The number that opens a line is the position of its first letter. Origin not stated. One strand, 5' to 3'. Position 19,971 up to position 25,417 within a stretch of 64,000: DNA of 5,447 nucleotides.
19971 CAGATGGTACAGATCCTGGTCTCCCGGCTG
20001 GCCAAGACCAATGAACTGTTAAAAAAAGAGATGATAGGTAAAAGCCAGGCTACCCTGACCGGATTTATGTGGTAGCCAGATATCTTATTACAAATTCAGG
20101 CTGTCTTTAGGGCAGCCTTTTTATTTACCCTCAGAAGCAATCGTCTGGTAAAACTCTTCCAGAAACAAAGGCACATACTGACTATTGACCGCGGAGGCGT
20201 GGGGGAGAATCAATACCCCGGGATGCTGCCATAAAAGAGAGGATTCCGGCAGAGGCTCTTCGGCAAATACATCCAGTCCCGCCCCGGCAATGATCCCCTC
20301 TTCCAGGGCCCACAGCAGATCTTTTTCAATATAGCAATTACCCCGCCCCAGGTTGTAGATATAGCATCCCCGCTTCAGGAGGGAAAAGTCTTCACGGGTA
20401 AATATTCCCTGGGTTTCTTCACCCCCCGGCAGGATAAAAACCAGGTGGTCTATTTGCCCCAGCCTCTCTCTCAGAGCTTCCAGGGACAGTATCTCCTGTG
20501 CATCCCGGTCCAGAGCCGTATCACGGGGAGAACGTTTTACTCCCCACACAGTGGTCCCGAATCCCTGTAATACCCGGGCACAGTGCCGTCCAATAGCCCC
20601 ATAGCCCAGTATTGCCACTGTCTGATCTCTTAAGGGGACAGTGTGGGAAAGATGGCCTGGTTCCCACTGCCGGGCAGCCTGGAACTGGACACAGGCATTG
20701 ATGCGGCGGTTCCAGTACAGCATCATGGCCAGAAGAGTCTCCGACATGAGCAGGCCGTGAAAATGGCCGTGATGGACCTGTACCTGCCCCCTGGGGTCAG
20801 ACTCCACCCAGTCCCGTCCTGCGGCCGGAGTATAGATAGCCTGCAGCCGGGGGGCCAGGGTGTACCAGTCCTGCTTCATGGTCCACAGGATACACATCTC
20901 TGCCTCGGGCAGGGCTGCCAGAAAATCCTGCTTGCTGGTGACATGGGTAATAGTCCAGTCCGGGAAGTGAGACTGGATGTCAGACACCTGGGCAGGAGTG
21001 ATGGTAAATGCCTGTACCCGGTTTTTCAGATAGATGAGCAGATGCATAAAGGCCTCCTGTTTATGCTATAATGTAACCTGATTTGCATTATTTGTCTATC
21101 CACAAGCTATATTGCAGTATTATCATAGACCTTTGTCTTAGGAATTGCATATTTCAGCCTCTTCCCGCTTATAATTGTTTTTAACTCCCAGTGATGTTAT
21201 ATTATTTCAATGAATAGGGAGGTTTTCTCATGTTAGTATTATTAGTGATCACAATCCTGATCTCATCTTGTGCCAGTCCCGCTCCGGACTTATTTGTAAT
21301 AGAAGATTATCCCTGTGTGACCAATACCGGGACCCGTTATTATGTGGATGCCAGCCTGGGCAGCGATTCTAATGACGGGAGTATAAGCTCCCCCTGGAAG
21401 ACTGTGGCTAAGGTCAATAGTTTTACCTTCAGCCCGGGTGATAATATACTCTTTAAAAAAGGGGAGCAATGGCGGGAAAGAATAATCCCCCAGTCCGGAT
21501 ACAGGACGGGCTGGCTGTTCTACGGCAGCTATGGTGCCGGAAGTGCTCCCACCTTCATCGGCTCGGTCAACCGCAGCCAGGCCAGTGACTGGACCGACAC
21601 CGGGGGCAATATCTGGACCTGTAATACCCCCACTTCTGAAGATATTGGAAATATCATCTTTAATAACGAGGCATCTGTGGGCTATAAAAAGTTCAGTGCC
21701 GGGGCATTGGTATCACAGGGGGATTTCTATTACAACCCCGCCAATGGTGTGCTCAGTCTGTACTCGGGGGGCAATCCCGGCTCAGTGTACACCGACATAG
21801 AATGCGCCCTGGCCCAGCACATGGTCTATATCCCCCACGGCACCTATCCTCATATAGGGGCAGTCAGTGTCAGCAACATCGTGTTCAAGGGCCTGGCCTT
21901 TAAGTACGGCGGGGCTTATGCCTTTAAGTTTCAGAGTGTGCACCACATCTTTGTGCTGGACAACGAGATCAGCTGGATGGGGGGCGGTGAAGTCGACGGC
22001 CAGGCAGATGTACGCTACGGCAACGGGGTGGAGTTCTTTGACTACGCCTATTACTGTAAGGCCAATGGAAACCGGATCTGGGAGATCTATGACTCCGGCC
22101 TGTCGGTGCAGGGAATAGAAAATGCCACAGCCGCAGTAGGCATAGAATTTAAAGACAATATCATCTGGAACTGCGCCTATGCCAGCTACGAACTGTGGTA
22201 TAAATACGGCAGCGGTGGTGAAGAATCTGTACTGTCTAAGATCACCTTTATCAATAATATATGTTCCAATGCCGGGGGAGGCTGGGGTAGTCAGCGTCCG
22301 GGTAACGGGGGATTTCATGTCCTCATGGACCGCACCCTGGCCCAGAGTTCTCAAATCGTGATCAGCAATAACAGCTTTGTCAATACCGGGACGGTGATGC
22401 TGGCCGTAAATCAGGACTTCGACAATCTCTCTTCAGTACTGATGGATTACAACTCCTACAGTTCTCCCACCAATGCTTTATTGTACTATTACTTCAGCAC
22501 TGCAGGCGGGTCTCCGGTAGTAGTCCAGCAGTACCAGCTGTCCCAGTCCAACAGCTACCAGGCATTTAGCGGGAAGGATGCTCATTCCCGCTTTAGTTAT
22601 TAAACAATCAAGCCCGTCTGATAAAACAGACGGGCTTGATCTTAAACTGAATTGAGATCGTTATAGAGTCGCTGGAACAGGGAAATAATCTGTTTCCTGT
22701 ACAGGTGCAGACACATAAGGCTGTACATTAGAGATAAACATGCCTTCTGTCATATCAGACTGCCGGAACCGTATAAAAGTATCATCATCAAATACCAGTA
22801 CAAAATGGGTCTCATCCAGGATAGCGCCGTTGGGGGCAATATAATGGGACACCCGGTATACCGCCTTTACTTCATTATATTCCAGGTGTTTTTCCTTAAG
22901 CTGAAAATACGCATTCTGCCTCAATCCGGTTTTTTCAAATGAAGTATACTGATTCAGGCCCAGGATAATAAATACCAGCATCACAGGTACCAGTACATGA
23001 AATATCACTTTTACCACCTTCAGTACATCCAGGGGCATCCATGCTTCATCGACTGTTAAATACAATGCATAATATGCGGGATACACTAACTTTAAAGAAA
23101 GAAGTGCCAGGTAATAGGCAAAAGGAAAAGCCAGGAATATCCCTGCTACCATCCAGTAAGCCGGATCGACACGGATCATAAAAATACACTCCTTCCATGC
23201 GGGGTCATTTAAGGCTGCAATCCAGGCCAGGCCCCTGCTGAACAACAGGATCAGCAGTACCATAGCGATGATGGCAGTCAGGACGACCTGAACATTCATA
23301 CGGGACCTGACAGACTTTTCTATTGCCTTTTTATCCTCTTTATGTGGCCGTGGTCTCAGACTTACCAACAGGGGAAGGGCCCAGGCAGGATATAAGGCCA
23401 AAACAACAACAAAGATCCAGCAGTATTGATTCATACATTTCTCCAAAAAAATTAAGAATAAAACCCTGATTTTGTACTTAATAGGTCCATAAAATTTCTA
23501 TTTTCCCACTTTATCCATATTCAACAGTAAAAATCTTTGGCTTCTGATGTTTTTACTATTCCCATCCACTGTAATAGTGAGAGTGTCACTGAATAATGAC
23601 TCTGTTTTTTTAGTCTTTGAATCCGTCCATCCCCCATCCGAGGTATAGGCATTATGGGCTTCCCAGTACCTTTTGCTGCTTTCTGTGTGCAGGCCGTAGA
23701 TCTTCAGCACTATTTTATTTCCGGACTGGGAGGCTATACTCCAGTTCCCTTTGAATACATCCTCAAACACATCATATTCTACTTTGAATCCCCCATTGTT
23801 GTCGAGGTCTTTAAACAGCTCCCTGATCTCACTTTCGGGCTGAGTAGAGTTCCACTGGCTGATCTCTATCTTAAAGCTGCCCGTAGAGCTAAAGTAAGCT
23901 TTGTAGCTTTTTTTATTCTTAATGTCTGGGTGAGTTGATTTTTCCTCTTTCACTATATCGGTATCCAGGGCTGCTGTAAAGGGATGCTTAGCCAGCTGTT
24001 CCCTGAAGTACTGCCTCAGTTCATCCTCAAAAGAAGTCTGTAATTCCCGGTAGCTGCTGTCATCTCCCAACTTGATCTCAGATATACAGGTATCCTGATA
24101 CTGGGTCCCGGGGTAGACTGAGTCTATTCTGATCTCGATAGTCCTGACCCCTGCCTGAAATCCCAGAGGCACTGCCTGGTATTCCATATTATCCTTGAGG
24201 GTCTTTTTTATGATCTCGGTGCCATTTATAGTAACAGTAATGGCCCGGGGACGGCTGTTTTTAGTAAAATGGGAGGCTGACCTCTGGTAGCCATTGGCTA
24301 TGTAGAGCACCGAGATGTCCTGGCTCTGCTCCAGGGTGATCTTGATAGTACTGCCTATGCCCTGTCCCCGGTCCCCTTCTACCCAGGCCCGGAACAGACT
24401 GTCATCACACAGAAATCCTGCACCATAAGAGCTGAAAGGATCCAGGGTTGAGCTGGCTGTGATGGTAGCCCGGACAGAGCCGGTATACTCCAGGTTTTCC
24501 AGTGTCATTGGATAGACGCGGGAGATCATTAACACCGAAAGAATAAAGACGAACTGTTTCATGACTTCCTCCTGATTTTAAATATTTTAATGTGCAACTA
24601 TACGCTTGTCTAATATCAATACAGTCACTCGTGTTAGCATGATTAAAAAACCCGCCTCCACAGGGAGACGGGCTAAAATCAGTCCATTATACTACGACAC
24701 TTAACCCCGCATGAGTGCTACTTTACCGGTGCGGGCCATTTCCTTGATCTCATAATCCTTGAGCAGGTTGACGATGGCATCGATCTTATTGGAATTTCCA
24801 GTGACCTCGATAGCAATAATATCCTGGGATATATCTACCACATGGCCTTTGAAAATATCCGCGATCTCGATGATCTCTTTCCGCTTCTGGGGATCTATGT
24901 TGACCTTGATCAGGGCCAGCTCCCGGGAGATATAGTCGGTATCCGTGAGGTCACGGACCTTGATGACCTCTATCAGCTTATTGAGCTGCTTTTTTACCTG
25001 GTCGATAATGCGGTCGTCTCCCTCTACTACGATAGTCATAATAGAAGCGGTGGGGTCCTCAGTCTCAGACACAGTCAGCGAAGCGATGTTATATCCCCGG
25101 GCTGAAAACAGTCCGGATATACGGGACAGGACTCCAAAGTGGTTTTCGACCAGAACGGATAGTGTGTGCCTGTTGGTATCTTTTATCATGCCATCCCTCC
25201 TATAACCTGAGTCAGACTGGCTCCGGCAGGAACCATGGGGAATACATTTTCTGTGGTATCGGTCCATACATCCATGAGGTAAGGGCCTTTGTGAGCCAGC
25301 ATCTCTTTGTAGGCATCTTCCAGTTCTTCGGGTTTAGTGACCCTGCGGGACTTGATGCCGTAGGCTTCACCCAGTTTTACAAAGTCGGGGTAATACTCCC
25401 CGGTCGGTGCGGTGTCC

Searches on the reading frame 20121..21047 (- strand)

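Call 9: search_protein_families(library=ncbifam, proteins=[window:20121-21047:-])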
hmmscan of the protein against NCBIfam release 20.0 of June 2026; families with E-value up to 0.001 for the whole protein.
window:20121-21047:- (308 aa): 22 families
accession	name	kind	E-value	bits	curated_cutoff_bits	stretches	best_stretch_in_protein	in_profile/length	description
NF041369.1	Dhydh_Halo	equivalog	1.7e-42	145.7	400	1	96-292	87-280/305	D-2-hydroxyacid dehydrogenase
NF012013.0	PRK15469.1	equivalog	5.3e-30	104.5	403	1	98-288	96-280/312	glyoxylate/hydroxypyruvate reductase GhrA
NF011938.0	PRK15409.1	equivalog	4.2e-26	91.7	492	1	42-286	39-288/324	glyoxylate/hydroxypyruvate reductase GhrB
TIGR01327.1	PGDH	equivalog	2.9e-23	82.4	454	1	101-286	99-280/525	phosphoglycerate dehydrogenase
NF009714.1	PRK13243.1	equivalog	1.7e-22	80.2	455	1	61-287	61-293/332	glyoxylate reductase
NF005069.0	PRK06487.1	equivalog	4.3e-22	78.6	448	1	20-285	20-289/320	2-hydroxyacid dehydrogenase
NF006263.0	PRK08410.1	equivalog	2.7e-18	66.4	389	1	26-285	20-285/311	D-2-hydroxyacid dehydrogenase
NF008759.0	PRK11790.1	equivalog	5.3e-16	58.3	404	1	103-284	115-294/410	phosphoglycerate dehydrogenase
NF005387.0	PRK06932.1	equivalog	1.2e-14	54.1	492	1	98-302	99-305/314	2-hydroxyacid dehydrogenase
NF006374.0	PRK08605.1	subfamily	1.3e-14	54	356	1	126-264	133-266/332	D-lactate dehydrogenase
NF000492.1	vanH_gen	exception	8e-14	51.4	540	1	108-263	109-254/312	D-lactate dehydrogenase VanH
NF009127.0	PRK12480.1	equivalog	2.6e-12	46.4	579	1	127-264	134-264/330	D-lactate dehydrogenase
NF005750.0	PRK07574.1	equivalog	3.2e-12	46.2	329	1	65-271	112-321/386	NAD-dependent formate dehydrogenase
NF005027.0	PRK06436.1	equivalog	4e-11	42.6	261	1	99-270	83-245/303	2-hydroxyacid dehydrogenase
NF000112.1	vanH-Amyco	exception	7.2e-11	41.9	625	1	138-263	167-283/348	VanH-AOV family D-lactate dehydrogenase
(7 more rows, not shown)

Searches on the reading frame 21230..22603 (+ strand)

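Call 9: search_protein_families(library=ncbifam, proteins=[window:21230-22603:+])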
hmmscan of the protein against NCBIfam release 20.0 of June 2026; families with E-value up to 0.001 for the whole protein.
window:21230-22603:+ (457 aa): 1 family
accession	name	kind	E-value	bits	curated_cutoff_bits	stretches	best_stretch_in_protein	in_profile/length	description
NF047854.1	LIC10774_subfam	equivalog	0.00028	19.9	380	1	33-74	57-97/358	LIC10774/LIC10365 family surface protein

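Call 56: search_protein_families(library=pfam, proteins=[window:21230-22603:+], max_evalue=0.01)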
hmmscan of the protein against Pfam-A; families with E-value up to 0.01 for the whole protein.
window:21230-22603:+ (457 aa): 0 families

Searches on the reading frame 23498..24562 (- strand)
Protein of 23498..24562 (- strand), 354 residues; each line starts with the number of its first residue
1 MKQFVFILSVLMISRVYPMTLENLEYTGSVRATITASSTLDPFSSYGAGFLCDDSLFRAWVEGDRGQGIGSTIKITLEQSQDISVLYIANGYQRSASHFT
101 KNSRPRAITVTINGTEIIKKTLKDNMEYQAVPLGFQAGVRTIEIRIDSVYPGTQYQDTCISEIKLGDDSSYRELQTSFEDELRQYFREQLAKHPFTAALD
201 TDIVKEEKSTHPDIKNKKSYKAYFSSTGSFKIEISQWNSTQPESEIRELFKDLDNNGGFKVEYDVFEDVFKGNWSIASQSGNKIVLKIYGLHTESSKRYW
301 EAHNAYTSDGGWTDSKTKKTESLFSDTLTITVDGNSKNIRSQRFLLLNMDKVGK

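Call 9: search_protein_families(library=ncbifam, proteins=[window:23498-24562:-])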
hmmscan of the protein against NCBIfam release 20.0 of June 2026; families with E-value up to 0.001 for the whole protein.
window:23498-24562:- (354 aa): 1 family
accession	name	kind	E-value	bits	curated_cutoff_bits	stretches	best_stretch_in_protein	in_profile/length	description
NF047619.1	NADase_discoid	domain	2.7e-37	127.8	38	1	36-164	1-130/130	NADase-type glycan-binding domain-containing protein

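Call 56: search_protein_families(library=pfam, proteins=[window:23498-24562:-], max_evalue=0.01)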
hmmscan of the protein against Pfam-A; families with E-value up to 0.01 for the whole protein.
window:23498-24562:- (354 aa): 1 family
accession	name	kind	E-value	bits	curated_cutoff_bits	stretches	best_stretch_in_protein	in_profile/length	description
PF25302.1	NADase_transloc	-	1.1e-24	87.8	27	1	26-165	2-145/146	NAD glycohydrolase translocation F5/8 type C domain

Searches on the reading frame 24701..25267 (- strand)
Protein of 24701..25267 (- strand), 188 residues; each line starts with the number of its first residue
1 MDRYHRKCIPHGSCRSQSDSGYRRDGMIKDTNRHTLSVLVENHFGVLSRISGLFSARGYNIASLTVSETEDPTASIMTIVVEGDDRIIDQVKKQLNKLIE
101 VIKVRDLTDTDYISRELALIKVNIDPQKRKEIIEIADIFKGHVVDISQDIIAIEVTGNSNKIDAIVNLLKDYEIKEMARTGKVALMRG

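Call 9: search_protein_families(library=ncbifam, proteins=[window:24701-25267:-])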
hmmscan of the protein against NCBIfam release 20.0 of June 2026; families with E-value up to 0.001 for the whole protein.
window:24701-25267:- (188 aa): 7 families
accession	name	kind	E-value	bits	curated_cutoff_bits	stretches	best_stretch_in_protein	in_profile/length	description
NF008864.0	PRK11895.1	equivalog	5.5e-67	224.5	119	1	32-188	2-158/164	acetolactate synthase small subunit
TIGR00119.1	acolac_sm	equivalog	7.9e-63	211.1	56.9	1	33-188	2-157/158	acetolactate synthase small subunit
NF006036.0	PRK08178.1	equivalog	1.1e-12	47.8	128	1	31-109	12-89/102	acetolactate synthase small subunit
NF005233.0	PRK06737.1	equivalog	2.8e-12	46.6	102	1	34-106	3-75/76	ACT domain-containing protein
NF008362.0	PRK11152.1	equivalog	1.2e-07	31.6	68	1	32-106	2-75/85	acetolactate synthase 2 small subunit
NF010078.0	PRK13562.1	equivalog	3.1e-07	30.3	96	1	35-109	4-81/84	ACT domain-containing protein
TIGR01327.1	PGDH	equivalog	9.2e-05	21.4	454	1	33-105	451-521/525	phosphoglycerate dehydrogenase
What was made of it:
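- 24701..25189 (-): ilvN/ilvH, acetolactate synthase small subunit. The start probably overlaps the ilvB stop. Call 9 (NF008864, 224 bits).
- Checked: 24701..~25189 matches the ALS small subunit (NF008864, 224 bits against a cut-off of 119) (call 9).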
